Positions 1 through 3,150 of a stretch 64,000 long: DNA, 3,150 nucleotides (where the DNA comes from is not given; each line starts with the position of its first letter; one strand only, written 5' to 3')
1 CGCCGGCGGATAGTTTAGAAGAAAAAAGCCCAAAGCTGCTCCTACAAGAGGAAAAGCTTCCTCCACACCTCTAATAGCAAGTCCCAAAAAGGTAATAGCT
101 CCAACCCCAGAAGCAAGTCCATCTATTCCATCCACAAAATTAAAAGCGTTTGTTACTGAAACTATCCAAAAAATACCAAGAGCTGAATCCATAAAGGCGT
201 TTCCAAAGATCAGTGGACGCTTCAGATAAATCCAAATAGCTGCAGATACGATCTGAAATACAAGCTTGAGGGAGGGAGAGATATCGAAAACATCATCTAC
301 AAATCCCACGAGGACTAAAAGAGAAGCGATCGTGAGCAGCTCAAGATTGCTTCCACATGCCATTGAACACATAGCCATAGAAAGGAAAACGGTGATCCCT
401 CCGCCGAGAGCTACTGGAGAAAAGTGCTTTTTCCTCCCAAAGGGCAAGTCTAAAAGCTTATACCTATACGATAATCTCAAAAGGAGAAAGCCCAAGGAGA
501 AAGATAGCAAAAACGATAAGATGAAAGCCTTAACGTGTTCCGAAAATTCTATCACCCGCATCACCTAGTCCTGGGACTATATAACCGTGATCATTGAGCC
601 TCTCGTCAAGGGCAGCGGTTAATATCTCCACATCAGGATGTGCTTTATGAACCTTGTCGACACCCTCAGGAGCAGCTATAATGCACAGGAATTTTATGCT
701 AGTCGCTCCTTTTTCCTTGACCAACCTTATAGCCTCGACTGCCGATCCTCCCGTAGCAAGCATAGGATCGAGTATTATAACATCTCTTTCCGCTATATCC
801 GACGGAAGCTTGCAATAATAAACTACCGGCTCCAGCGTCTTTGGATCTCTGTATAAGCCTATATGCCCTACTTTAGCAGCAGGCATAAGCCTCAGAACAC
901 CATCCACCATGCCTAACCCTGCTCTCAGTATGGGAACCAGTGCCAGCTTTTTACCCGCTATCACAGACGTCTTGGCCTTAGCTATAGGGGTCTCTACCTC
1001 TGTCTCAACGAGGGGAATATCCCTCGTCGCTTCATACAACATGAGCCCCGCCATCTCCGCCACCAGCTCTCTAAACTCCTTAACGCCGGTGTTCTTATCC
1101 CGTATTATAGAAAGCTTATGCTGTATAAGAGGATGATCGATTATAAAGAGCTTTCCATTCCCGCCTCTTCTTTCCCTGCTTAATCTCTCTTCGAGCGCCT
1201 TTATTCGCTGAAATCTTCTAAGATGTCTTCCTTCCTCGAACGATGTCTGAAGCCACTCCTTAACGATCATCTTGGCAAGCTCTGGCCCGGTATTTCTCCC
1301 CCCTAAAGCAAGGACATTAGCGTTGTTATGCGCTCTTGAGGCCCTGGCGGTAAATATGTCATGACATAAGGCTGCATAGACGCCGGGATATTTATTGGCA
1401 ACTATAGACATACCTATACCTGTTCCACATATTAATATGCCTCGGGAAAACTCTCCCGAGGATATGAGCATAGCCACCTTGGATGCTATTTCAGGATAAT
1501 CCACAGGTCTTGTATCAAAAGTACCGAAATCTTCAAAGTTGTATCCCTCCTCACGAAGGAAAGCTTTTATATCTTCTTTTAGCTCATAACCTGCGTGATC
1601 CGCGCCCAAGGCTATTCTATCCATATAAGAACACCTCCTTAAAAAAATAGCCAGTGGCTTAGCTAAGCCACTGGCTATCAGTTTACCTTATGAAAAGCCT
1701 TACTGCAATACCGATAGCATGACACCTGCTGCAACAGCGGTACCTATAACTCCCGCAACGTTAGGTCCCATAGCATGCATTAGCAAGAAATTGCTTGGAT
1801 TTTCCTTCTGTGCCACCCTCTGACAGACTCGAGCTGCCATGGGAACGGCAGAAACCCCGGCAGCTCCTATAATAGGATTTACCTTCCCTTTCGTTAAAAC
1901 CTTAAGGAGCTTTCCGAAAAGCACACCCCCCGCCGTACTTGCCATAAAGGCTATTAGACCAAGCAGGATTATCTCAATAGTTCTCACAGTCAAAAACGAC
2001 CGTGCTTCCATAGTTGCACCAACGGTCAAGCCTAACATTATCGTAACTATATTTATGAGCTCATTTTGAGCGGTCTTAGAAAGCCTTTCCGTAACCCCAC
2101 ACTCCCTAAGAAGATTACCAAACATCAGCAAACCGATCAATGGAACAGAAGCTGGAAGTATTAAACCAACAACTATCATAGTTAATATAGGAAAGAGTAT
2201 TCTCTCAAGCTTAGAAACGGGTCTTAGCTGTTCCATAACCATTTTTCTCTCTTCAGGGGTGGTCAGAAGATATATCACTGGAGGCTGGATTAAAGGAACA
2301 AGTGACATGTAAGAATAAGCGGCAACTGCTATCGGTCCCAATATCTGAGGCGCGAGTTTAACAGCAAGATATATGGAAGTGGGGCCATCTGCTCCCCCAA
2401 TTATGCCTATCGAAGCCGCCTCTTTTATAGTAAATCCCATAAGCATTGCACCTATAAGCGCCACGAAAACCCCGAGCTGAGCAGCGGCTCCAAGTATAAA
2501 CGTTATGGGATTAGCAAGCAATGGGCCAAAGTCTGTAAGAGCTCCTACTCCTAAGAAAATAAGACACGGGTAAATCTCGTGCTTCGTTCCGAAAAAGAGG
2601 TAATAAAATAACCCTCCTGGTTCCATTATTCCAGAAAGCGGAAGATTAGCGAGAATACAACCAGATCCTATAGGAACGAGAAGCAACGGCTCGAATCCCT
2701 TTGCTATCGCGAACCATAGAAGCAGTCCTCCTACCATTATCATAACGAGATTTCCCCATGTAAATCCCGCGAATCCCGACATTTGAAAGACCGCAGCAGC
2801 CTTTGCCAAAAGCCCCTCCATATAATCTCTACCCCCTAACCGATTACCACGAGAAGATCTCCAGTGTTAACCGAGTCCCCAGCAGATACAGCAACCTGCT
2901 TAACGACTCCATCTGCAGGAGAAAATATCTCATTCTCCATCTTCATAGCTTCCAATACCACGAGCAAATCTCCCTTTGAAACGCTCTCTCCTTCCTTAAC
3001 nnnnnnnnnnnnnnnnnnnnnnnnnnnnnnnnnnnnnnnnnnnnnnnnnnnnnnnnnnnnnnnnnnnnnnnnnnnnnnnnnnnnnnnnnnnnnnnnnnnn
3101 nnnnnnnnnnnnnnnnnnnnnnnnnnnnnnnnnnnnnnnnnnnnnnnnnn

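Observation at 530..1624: Single-ORF fusion of ribose-5-phosphate isomerase B and uracil phosphoribosyltransferase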

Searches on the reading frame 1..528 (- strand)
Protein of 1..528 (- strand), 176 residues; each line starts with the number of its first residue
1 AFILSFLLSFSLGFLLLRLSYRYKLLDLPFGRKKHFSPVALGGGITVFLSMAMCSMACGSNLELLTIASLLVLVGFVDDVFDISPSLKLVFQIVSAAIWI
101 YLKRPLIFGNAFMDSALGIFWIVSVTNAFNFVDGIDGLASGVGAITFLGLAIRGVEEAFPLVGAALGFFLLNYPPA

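Call 17: search_protein_families(library=pfam, proteins=[window:1-528:-], max_evalue=0.001)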
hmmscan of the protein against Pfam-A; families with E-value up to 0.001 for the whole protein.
window:1-528:- (176 aa): 1 family
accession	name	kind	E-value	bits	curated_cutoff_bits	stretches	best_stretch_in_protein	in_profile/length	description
PF00953.26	Glycos_transf_4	-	6.2e-19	69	27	1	64-176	4-136/160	Glycosyl transferase family 4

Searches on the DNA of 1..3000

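Call 16: search_rna_families(source=window, start=1, end=3000, threshold=evalue, max_evalue=1)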
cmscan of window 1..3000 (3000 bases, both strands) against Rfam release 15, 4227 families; matches with E-value up to 1: 2.
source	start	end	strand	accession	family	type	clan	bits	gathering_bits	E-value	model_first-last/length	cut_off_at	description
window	1648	1718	-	RF00630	P26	Gene;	-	23.7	36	0.061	1-66/66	no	Pseudomonas sRNA P26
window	1650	1679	+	RF00231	SCARNA13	Gene; snRNA; snoRNA; scaRNA;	-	15.6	49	0.5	161-190/275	no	Small Cajal body specific RNA 13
